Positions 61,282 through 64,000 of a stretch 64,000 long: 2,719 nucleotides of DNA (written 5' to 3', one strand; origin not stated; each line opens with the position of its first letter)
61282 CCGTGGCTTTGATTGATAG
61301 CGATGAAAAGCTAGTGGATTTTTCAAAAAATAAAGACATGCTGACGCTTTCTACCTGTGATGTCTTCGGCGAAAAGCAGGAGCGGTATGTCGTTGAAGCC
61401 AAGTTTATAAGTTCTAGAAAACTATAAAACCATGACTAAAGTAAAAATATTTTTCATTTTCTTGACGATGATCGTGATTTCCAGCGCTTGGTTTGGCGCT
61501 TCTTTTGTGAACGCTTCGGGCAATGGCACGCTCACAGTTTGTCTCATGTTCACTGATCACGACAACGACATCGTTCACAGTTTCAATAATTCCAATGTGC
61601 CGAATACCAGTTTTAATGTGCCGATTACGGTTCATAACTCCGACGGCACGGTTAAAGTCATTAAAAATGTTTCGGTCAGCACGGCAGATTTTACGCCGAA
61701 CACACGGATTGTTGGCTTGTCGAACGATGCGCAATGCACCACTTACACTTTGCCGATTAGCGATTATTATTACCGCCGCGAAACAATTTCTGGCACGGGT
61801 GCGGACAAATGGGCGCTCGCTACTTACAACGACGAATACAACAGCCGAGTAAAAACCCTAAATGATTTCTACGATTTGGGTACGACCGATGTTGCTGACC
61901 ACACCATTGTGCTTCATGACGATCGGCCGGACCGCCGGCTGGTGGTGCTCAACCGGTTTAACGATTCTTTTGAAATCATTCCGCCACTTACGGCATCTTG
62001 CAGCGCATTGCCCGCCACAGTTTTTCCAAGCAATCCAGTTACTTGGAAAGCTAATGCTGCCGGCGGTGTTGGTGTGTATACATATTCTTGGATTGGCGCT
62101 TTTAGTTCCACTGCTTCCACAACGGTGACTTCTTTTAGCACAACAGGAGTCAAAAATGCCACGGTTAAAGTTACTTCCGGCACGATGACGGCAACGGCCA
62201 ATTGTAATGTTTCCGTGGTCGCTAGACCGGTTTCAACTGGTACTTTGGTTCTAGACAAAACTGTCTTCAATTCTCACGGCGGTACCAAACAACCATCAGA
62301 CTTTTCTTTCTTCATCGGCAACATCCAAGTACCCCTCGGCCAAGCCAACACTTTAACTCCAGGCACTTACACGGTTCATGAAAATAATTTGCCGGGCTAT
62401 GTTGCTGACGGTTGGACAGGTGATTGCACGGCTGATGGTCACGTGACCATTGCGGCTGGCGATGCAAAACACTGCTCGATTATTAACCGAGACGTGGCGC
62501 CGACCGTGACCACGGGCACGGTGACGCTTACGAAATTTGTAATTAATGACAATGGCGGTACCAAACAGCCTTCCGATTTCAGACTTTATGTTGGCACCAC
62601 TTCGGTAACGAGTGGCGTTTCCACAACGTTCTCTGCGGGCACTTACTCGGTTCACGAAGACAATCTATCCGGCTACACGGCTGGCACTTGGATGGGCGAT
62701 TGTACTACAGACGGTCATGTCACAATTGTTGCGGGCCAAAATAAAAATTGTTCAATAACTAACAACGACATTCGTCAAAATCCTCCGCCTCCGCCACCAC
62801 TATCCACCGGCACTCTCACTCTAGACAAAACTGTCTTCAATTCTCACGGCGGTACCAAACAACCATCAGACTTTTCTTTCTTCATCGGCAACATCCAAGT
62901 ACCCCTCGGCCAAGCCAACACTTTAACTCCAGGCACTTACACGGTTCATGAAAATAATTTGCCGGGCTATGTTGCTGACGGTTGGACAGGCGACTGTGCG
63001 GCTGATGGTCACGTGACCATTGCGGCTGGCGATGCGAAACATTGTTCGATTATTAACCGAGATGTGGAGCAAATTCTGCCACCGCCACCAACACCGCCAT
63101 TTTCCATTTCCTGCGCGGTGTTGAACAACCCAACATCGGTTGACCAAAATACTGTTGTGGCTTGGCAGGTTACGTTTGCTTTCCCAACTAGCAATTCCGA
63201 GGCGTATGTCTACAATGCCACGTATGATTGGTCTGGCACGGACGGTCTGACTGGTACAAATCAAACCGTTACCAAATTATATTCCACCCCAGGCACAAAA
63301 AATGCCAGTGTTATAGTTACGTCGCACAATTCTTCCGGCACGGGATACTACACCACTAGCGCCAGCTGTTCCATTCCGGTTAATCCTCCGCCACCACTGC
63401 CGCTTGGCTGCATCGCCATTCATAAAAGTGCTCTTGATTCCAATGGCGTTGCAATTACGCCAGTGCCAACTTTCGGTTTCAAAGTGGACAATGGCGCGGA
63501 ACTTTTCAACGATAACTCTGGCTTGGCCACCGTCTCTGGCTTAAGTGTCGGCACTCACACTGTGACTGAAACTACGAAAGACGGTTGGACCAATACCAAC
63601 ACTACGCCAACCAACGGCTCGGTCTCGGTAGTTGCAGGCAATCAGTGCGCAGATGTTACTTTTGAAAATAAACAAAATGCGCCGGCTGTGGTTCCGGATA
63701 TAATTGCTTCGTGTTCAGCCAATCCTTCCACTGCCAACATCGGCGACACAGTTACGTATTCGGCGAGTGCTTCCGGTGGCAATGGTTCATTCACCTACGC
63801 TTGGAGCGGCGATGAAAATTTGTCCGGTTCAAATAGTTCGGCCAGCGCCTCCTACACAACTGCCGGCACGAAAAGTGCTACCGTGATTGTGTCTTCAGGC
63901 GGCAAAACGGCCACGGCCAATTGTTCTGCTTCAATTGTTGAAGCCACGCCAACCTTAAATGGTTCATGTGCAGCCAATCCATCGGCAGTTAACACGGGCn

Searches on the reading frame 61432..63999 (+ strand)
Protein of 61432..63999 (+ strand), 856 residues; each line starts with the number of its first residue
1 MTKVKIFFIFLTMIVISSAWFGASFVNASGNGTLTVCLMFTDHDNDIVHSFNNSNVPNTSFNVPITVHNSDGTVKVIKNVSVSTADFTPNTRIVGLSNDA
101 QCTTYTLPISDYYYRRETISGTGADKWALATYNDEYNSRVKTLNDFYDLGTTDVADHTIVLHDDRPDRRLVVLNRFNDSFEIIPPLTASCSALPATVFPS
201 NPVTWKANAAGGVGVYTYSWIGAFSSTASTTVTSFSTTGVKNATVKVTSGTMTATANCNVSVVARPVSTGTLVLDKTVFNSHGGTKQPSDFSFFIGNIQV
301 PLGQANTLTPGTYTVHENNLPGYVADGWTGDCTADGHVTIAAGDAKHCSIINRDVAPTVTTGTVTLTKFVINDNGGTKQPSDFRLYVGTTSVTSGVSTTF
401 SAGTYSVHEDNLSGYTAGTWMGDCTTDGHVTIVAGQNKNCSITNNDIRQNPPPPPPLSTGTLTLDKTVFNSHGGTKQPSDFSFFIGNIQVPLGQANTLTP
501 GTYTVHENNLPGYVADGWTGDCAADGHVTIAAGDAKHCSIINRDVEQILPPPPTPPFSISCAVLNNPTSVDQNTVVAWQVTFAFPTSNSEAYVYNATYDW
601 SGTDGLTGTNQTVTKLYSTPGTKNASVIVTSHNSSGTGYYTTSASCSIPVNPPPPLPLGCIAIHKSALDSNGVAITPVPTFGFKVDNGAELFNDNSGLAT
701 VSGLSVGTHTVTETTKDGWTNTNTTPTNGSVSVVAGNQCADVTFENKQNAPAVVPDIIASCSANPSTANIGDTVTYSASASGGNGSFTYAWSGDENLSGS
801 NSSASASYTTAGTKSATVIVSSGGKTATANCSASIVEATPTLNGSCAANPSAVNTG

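Call 7: search_protein_families(library=ncbifam, proteins=[window:61432-63999:+], max_evalue=1)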
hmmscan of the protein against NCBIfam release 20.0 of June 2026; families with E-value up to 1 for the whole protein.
window:61432-63999:+ (856 aa): 1 family
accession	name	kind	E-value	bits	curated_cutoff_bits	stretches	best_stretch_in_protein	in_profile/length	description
TIGR02543.1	List_Bact_rpt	repeat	0.42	11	20.95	2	511-534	4-28/44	TIGR02543 family repeat protein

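Call 8: search_protein_families(library=pfam, proteins=[window:61432-63999:+], max_evalue=0.1)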
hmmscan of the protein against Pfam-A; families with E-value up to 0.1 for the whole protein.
window:61432-63999:+ (856 aa): 4 families
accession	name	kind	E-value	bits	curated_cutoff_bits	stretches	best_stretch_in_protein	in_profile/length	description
PF19403.5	SpaA_2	-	3.8e-19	69.5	25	3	362-442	4-96/96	Prealbumin-like fold domain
PF17802.7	SpaA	-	7.3e-06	26.5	23.1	1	688-747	33-90/91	Prealbumin-like fold domain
PF18911.6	PKD_4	-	4.1e-05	24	27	2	571-636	9-75/85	PKD domain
PF05738.19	Cna_B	-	0.012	16.5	22.3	0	404-425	62-78/87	Cna protein B-type domain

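Call 63: search_protein_representatives(protein=window:61432-63999:+)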
Query: 856 residues. Proteins with E-value up to 0.001 (for the whole library): 5058; up to 1e-10: 2902; up to 1e-30: 1007. The best 150 are listed.
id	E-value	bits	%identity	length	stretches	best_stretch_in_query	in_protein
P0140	1.2e-266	904.0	44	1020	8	271-544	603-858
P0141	2.8e-233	793.6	38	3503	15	652-781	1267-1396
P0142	4.8e-226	769.7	43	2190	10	272-544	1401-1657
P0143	6.7e-220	749.4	43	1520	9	272-448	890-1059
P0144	1.0e-198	679.3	44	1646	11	651-751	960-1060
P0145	3.8e-197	674.1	48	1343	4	268-557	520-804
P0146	1.0e-182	626.3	44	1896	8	272-447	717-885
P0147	3.9e-171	588.0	48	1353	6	270-448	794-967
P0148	3.1e-170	585.0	43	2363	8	242-447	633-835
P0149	2.0e-169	582.3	46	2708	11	272-448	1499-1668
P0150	7.3e-168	577.2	41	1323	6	272-547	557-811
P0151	3.3e-165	568.4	46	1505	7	272-448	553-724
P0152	1.9e-163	562.6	39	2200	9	270-545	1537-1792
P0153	1.1e-161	556.8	45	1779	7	271-446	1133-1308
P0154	1.4e-159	549.8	44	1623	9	273-446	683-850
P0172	1.2e-128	447.5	47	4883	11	270-547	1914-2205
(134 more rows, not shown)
